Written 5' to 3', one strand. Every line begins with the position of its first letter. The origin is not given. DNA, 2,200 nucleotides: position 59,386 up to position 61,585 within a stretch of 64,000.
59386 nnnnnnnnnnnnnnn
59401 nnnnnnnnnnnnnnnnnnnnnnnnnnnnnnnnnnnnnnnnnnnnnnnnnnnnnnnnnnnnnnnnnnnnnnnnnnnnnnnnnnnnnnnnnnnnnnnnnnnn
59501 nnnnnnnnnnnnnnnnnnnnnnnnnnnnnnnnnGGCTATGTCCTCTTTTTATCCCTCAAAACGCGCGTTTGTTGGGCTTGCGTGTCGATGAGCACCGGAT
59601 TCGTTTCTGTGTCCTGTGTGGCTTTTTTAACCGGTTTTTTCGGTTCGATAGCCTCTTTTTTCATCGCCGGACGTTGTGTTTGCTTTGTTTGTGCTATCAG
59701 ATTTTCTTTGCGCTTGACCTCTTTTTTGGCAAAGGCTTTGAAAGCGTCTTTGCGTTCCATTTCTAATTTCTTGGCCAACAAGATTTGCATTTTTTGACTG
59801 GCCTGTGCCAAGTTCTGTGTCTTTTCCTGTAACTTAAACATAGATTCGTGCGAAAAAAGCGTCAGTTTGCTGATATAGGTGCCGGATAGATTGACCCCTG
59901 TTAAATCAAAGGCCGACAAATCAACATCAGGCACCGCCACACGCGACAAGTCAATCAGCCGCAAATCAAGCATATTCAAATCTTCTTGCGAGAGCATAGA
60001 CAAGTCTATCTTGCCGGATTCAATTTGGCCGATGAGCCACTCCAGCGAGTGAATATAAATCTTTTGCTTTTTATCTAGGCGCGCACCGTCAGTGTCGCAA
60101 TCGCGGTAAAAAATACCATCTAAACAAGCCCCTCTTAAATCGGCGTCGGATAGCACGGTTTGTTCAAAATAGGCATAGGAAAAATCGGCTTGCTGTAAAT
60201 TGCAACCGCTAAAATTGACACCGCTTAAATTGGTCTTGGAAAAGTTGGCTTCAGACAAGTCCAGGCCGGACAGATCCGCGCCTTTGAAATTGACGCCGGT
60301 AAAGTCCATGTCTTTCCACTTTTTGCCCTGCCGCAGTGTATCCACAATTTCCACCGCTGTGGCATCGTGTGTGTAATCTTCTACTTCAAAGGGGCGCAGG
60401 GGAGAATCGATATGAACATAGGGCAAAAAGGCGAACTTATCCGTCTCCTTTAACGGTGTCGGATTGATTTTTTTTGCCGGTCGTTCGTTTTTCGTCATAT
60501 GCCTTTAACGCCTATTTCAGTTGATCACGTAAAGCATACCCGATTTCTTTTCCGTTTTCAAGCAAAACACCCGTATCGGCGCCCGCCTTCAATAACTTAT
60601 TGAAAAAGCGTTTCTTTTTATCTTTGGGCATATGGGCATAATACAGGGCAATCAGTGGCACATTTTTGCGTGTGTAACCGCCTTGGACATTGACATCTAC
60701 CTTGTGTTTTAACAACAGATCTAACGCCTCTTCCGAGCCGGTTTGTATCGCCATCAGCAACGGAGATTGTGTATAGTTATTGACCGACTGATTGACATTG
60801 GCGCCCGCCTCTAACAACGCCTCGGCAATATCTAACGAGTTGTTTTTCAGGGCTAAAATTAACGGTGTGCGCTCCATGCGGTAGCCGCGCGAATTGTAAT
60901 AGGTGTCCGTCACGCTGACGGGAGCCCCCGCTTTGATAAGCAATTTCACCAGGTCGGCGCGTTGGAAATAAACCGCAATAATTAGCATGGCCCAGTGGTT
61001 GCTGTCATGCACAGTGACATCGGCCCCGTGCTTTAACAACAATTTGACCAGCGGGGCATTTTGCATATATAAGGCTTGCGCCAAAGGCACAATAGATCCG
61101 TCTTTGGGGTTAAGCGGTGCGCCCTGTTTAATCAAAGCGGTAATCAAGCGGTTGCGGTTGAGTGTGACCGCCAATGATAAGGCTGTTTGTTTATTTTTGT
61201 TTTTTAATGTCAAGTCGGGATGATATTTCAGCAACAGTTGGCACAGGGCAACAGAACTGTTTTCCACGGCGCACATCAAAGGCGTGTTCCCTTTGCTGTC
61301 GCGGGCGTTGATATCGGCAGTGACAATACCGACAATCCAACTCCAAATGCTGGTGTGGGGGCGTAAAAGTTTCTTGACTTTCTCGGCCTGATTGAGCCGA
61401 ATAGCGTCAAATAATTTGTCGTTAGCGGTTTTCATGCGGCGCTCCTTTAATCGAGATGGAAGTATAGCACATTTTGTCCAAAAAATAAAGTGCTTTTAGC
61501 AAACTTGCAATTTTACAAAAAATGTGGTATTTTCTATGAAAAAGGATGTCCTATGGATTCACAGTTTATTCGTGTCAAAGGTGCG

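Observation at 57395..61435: Stand-alone operon: ankyrin-repeat protein, pentapeptide-repeat protein and VirD4/TraG-like coupling protein, without other T4SS genes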

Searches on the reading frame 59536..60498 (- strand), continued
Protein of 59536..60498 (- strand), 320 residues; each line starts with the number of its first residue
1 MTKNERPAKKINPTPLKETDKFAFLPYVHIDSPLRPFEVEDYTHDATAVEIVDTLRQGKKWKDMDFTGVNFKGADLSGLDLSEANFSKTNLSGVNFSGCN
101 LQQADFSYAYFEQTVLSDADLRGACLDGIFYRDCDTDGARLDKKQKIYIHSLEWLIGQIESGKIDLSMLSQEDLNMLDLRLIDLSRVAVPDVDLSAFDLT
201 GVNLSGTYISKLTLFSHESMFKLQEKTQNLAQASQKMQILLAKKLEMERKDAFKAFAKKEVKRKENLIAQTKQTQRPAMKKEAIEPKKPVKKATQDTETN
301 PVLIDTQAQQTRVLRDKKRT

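Call 66: fold_search(model_id=the predicted structure, library=pdb)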
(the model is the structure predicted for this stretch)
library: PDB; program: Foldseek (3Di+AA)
matches with E <= 10: 194; with E <= 0.001: 50
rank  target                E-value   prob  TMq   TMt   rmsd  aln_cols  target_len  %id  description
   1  2j8i_A                2.4e-06  1.00  0.19  0.50   6.2        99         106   29  Structure of NP275, a pentapeptide repeat protein from Nostoc punctiforme (released 2006-12-07)
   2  5di5                  5.7e-06  1.00  0.18  0.27   8.6       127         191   25  beta1 t801 loop variant in P3221 (released 2016-08-31)
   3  5dqa_C                8.9e-06  1.00  0.16  0.22   9.1       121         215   26  t3284 loop variant of beta1 (released 2016-08-31)
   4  3du1                  1.1e-05  1.00  0.15  0.20   9.4        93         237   34  The 2.0 Angstrom Resolution Crystal Structure of HetL, a Pentapeptide Repeat Protein involved in Heterocyst Differentiat (released 2008-11-11)
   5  5dqa_A                1.2e-05  1.00  0.12  0.17  11.3       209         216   18  t3284 loop variant of beta1 (released 2016-08-31)
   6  2bm4_B                1.8e-05  1.00  0.27  0.47   1.6        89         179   36  The Structure of MfpA (Rv3361c, C2 Crystal form). The Pentapeptide Repeat Protein from Mycobacterium tuberculosis Fold (released 2005-06-07)
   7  2bm6                  2.1e-05  1.00  0.11  0.20  12.5       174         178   20  The Structure of MfpA (Rv3361c, C2221 Crystal form). The Pentapeptide Repeat Protein from Mycobacterium tuberculosis Fol (released 2005-06-07)
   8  4yei_A                2.4e-05  1.00  0.11  0.16  11.3       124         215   25  Beta1mut synthetic solenoid protein (released 2016-03-09)
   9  2f3l                  2.4e-05  0.99  0.11  0.24  13.1       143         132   17  Crystal Structure of a Lumenal Rfr-domain protein (Contig83.1_1_243_746) from Cyanothece sp. 51142 at 2.1 Angstrom resol (released 2006-11-07)
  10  6omx                  2.6e-05  1.00  0.26  0.65   2.7        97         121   32  Crystal structure of alr5209, a pentapeptide repeat protein from Nostoc Pcc 7120, determined at 1.7 Angstrom resolution (released 2019-10-23)
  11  4yc5                  2.6e-05  1.00  0.15  0.22   9.0       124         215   27  Beta1 synthetic solenoid protein (released 2016-03-09)
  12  2g0y                  3.0e-05  0.98  0.11  0.23  12.5       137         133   18  Crystal Structure of a Lumenal Pentapeptide Repeat Protein from Cyanothece sp 51142 at 2.3 Angstrom Resolution. Tetragon (released 2006-11-07)
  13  2o6w                  3.1e-05  1.00  0.12  0.24   9.8        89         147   29  Crystal Structure of a Pentapeptide Repeat Protein (Rfr23) from the cyanobacterium Cyanothece 51142 (released 2007-12-18)
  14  6uv7_A                3.5e-05  1.00  0.21  0.41  12.9       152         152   22  Crystal structure of alr1298, a pentapeptide repeat protein from Nostoc Pcc 7120, determined at 2.3 Angstrom resolutio (released 2020-03-04)
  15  5dns_A                3.7e-05  1.00  0.26  0.37   1.9        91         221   36  t1428 loop variant in P3221 (released 2016-09-28)
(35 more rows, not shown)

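Call 89: find_encoding_contigs(protein=P0123, flank=8000, max_places=2)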
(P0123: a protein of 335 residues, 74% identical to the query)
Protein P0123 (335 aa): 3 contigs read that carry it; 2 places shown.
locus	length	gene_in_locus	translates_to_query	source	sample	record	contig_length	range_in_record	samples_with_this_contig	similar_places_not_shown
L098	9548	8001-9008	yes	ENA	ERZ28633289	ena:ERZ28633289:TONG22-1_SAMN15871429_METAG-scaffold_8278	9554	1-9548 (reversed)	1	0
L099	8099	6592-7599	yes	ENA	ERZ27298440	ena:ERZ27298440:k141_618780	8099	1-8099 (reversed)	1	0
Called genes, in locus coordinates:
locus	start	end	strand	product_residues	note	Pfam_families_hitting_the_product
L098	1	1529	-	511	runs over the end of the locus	?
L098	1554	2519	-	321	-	PF00849:PseudoU_synth_2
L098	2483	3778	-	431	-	PF05496:RuvB_N, PF00004:AAA, PF07728:AAA_5 (faint), PF16193:AAA_assoc_2, PF12002:MgsA_C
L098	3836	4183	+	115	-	PF12647:RNHCP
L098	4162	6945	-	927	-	PF00005:ABC_tran (faint), PF02463:SMC_N (faint), PF13191:AAA_16 (faint), PF13555:AAA_29 (faint), PF20703:nSTAND1 (faint), PF17760:UvrA_inter, PF00684:DnaJ_CXXCXGXG (faint), PF17755:UvrA_DNA-bind, +1 more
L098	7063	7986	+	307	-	PF12796:Ank_2, PF13606:Ank_3 (faint), PF13857:Ank_5 (faint), PF12796:Ank_2, PF13637:Ank_4 (weak), PF12796:Ank_2, PF00023:Ank (weak), PF13637:Ank_4 (weak), +1 more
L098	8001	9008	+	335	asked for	PF13576:Pentapeptide_3 (faint), PF13599:Pentapeptide_4, PF00805:Pentapeptide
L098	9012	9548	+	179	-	?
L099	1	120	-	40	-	?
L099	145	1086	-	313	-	PF00849:PseudoU_synth_2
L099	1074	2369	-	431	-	PF05496:RuvB_N, PF00004:AAA, PF07728:AAA_5 (faint), PF16193:AAA_assoc_2, PF12002:MgsA_C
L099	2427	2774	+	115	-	PF12647:RNHCP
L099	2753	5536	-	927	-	PF00005:ABC_tran (faint), PF02463:SMC_N (faint), PF13191:AAA_16 (faint), PF13555:AAA_29 (faint), PF20703:nSTAND1 (faint), PF17760:UvrA_inter, PF00684:DnaJ_CXXCXGXG (faint), PF17755:UvrA_DNA-bind, +1 more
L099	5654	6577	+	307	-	PF12796:Ank_2, PF13606:Ank_3 (faint), PF13857:Ank_5 (faint), PF12796:Ank_2, PF13637:Ank_4 (weak), PF12796:Ank_2, PF00023:Ank (weak), PF13637:Ank_4 (weak), +1 more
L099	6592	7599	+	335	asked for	PF13576:Pentapeptide_3 (faint), PF13599:Pentapeptide_4, PF00805:Pentapeptide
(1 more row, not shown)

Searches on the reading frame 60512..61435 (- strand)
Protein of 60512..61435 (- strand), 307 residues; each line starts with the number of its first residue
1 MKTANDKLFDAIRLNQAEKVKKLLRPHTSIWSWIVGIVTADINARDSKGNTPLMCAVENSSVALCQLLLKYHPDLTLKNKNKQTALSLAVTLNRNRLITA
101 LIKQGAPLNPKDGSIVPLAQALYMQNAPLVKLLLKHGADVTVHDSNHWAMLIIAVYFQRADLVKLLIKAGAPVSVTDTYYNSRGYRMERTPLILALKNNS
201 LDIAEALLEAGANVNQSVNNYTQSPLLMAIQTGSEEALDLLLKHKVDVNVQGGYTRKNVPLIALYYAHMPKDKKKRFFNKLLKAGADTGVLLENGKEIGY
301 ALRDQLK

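Call 4: search_protein_families(library=pfam, proteins=[window:60512-61435:-], max_evalue=0.1)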
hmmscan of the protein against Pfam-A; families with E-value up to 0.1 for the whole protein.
window:60512-61435:- (307 aa): 8 families
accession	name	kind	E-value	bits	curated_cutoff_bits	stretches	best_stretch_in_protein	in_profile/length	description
PF12796.13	Ank_2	-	1.1e-34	119.3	27.3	3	8-112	1-90/90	Ankyrin repeats (3 copies)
PF00023.36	Ank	-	1.2e-30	104.2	21.1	5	189-216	3-30/33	Ankyrin repeat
PF13606.12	Ank_3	-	1.2e-25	86.9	22.3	3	49-75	2-28/30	Ankyrin repeat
PF13857.12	Ank_5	-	7.1e-23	80.9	27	3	40-89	7-56/56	Ankyrin repeats (many copies)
PF13637.12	Ank_4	-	1.1e-21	76.8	22.7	3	195-242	4-50/50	Ankyrin repeats (many copies)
PF23745.1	ANK_LRRK2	-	1.3e-06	28.7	27.5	0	195-245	38-87/130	LRRK2 ANK repeat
PF24521.3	Ank_KRIT1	-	0.015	15.5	80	0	192-245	50-108/149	KRIT1 ankyrin-repeats domain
PF03720.21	UDPG_MGDP_dh_C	-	0.072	13.9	30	0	161-189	21-49/103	UDP-glucose/GDP-mannose dehydrogenase family, UDP binding domain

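Call 5: search_protein_families(library=ncbifam, proteins=[window:60512-61435:-], max_evalue=0.1)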
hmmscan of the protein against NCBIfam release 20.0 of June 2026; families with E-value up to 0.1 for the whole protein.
window:60512-61435:- (307 aa): 12 families
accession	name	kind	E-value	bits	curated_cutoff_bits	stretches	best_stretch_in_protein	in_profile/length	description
NF043029.1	T4SS_AnkY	equivalog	9.2e-24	83.8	600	3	37-112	445-521/543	Dot/Icm T4SS effector AnkY/LegA9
NF041931.2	MzaA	equivalog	7.9e-20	71.2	800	2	42-105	28-91/726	MZA anti-phage system associated sigma-70 family RNA polymerase sigma factor MzaA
NF043022.1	T4SS_AnkG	equivalog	1.1e-18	67.2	500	2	35-95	385-449/455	Dot/Icm T4SS effector AnkG/AnkZ/LegA7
NF043023.1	T4SS_AnkH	equivalog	8.4e-18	64.3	600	3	88-182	38-133/467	Dot/Icm T4SS effector AnkH/LegA3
NF043028.1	T4SS_AnkX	equivalog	2.3e-15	55.9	1400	2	41-167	573-705/938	Dot/Icm T4SS effector AnkN/AnkX/LegA8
NF043019.1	T4SS_AnkC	equivalog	6.8e-12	45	450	2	79-246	78-225/459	Dot/Icm T4SS effector AnkC/LegA12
TIGR00870.1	trp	subfamily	4.7e-09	34.9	498.75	1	185-215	128-158/747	transient-receptor-potential calcium channel protein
NF043021.1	T4SS_AnkF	equivalog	3.8e-06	25.5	1000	0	53-107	589-644/917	Dot/Icm T4SS effector AnkF/LegA14/Ceg31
NF043020.1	T4SS_AnkD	equivalog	3.9e-05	22.8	500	0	189-217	82-110/426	Dot/Icm T4SS effector AnkD/LegA15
NF052421.1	effector_SseE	equivalog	0.00053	20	110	0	89-113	94-118/124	type III secretion system effector protein SseE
NF043024.1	T4SS_AnkI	equivalog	0.0014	17.4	550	0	190-235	243-288/439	Dot/Icm T4SS effector AnkI/LegAS4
NF043025.1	T4SS_AnkJ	equivalog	0.025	14.2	300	0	196-248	61-115/247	Dot/Icm T4SS effector AnkJ/LegA11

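Call 25: search_protein_families(library=padloc, proteins=[window:60512-61435:-], max_evalue=0.01)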
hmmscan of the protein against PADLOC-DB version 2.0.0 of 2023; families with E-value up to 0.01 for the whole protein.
window:60512-61435:- (307 aa): 3 families
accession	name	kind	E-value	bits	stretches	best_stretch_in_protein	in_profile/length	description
PDLC04783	PDC-M72A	-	1.6e-30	104.7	2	40-177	221-359/392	-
PDLC02908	Ankyrin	-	6.1e-10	36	1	36-141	723-829/880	-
PDLC02203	MzaA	-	1.7e-08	31.2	1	43-92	38-87/683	-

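Call 76: find_homologous_proteins(query=window:60512-61435:-, max_evalue=1e-10)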
Query window:60512-61435:- (307 aa): 3106 proteins with E <= 1e-10 among 8000 candidates; the best 120 are listed.
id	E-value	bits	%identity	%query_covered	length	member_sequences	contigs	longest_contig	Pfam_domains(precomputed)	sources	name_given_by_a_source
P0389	5.7e-186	635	94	100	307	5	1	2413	PF13606.13,PF13857.13,PF23745.2,PF12796.14,PF00023.37,PF13637.13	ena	-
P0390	1.5e-174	598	87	100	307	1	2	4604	PF13606.13,PF13857.13,PF23745.2,PF12796.14,PF00023.37,PF13637.13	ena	-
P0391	3.3e-165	567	81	100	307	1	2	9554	PF13606.13,PF13857.13,PF23745.2,PF12796.14,PF00023.37,PF13637.13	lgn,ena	-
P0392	4.6e-162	557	80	100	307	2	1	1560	PF13606.13,PF13857.13,PF23745.2,PF12796.14,PF00023.37,PF13637.13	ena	-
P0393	3.7e-37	147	35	66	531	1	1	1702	PF06128.17,PF13606.13,PF13857.13,PF28177.1,PF23745.2,PF12796.14,PF00023.37,PF13637.13,PF24521.3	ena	-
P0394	2.6e-33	134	26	73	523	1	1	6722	PF13606.13,PF13857.13,PF28177.1,PF23745.2,PF12796.14,PF00023.37,PF13637.13,PF24521.3,PF07525.22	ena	-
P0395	9.0e-32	129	25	87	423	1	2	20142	PF13606.13,PF13857.13,PF23745.2,PF12796.14,PF00023.37,PF13637.13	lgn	-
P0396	2.7e-31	128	33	72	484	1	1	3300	PF13606.13,PF13857.13,PF28177.1,PF23745.2,PF12796.14,PF00023.37,PF13637.13,PF24521.3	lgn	-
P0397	1.8e-30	125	30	65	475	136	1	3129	PF13606.13,PF13857.13,PF23745.2,PF12796.14,PF00023.37,PF13637.13,PF24521.3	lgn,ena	-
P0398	1.8e-30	125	30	71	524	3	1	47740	PF13606.13,PF13857.13,PF28177.1,PF23745.2,PF12796.14,PF00023.37,PF13637.13,PF24521.3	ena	-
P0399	1.3e-28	119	28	81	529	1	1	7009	PF13606.13,PF13857.13,PF28177.1,PF23745.2,PF12796.14,PF00023.37,PF13637.13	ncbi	-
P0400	3.7e-28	117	27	70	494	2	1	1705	PF13606.13,PF13857.13,PF28177.1,PF23745.2,PF12796.14,PF00023.37,PF13637.13,PF24521.3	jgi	jgi:ankyrin repeat protein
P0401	3.8e-28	117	30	93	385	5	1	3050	PF13606.13,PF13857.13,PF23745.2,PF12796.14,PF00023.37,PF13637.13,PF24521.3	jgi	-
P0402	4.2e-28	117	34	72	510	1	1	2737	PF13606.13,PF13857.13,PF28177.1,PF23745.2,PF12796.14,PF00023.37,PF13637.13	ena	-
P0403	1.3e-27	116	33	69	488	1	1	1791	PF13606.13,PF13857.13,PF23745.2,PF12796.14,PF00023.37,PF13637.13,PF24521.3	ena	-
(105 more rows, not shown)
